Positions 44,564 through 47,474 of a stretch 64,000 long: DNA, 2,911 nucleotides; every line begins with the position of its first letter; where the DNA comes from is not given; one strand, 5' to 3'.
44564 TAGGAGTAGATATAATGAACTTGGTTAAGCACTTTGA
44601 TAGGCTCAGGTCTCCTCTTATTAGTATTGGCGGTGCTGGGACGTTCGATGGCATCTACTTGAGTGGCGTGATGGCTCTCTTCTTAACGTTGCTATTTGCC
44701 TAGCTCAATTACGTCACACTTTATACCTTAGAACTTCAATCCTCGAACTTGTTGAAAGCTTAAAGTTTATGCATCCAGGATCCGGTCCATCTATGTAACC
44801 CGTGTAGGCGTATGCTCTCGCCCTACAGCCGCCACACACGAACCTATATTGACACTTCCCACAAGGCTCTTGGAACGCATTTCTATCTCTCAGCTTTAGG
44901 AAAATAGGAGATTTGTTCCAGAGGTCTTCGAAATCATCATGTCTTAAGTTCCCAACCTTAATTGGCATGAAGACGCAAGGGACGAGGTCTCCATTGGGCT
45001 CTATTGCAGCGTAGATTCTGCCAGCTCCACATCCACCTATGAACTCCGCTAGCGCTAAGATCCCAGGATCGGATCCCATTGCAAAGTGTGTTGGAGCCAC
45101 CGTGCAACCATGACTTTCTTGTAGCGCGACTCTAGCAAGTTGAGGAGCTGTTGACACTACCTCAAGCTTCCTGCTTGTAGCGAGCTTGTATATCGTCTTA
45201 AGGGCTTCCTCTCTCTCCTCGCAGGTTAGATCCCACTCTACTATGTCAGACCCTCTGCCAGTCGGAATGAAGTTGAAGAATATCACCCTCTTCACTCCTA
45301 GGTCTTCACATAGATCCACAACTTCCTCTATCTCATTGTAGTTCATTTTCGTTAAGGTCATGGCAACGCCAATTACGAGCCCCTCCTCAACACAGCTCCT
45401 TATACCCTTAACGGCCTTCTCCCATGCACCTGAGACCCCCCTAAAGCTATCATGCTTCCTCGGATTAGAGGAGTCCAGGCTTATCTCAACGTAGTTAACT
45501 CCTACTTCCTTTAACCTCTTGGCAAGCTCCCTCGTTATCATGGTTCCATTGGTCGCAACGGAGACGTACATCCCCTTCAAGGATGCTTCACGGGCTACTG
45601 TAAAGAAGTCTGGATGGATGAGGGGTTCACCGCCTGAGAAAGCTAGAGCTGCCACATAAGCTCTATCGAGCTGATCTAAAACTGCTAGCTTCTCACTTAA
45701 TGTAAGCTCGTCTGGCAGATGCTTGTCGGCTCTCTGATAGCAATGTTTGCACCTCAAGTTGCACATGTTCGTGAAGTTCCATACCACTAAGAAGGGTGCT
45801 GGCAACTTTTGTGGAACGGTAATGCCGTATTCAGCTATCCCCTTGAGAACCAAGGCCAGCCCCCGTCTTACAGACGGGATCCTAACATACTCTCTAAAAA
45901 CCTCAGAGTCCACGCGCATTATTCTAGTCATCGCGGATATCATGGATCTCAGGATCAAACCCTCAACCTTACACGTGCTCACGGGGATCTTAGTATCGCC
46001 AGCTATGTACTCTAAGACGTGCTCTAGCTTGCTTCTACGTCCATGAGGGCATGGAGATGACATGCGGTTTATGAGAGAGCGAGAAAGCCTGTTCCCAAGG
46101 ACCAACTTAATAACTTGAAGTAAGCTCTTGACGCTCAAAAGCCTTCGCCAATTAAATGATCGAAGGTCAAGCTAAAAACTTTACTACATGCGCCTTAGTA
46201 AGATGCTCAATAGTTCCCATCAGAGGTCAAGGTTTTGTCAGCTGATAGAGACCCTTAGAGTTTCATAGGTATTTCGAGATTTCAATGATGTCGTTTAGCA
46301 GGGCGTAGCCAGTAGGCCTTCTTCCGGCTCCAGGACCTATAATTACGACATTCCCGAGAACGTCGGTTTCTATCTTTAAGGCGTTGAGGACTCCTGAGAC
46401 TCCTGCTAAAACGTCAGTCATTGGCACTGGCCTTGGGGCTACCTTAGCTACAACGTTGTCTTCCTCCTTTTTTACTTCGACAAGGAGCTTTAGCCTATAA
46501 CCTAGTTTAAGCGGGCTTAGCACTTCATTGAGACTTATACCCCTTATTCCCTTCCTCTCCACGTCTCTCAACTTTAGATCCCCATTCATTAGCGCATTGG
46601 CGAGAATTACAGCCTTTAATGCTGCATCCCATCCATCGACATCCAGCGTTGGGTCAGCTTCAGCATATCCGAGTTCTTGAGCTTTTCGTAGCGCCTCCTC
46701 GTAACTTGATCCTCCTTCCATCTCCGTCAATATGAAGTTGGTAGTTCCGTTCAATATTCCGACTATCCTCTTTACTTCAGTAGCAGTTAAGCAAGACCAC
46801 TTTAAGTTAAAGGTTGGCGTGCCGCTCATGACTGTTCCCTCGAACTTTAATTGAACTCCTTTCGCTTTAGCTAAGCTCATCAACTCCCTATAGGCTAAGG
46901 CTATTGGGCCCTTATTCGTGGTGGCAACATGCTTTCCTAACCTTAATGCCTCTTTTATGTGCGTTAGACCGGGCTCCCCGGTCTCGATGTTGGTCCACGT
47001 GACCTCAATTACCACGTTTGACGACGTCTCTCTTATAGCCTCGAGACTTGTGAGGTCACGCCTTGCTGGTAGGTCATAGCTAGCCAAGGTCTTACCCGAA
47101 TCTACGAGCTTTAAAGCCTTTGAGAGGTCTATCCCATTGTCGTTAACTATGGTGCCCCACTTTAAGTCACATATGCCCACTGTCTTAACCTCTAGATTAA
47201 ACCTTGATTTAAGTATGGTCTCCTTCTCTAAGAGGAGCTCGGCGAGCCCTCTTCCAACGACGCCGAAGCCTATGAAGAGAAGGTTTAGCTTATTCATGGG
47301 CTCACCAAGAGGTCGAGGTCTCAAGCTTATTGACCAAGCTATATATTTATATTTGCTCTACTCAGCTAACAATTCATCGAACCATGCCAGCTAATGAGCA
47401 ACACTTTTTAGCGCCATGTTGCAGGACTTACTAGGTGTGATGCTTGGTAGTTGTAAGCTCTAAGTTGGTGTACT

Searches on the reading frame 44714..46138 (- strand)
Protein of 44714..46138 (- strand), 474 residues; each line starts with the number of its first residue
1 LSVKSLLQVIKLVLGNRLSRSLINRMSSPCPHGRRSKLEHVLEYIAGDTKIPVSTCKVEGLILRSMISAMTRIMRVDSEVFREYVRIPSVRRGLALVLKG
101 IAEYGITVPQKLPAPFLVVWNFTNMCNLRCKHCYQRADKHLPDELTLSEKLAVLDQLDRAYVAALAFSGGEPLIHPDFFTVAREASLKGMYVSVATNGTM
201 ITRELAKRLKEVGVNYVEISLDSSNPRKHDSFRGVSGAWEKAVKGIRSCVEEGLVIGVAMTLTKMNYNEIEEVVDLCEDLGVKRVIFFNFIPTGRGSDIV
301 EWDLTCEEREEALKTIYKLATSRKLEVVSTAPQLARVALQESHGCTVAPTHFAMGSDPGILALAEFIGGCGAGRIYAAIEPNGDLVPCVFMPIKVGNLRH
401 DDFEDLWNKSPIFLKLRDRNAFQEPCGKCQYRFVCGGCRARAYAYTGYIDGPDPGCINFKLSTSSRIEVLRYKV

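Call 103: search_protein_families(library=pfam, proteins=[window:44714-46138:-], max_evalue=0.00001)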
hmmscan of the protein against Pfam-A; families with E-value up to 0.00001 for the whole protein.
window:44714-46138:- (474 aa): 3 families
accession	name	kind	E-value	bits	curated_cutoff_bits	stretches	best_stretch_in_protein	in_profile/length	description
PF04055.27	Radical_SAM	-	2.9e-31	109.3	29.5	1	121-277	2-166/166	Radical SAM superfamily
PF13186.11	SPASM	-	2.1e-10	41.1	21.5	1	370-430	1-67/67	Iron-sulfur cluster-binding domain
PF13353.11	Fer4_12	-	1.8e-06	28.7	22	1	121-222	10-114/137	4Fe-4S single cluster domain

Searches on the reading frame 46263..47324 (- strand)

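Call 103: search_protein_families(library=pfam, proteins=[window:46263-47324:-], max_evalue=0.00001)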
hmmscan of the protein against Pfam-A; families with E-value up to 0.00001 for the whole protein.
window:46263-47324:- (353 aa): 2 families
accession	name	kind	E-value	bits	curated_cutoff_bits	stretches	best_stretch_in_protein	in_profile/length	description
PF00742.24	Homoserine_dh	-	1.7e-55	188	22.9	1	170-347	1-173/173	Homoserine dehydrogenase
PF03447.22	NAD_binding_3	-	2.4e-07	31.9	24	1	19-162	1-116/116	Homoserine dehydrogenase, NAD binding domain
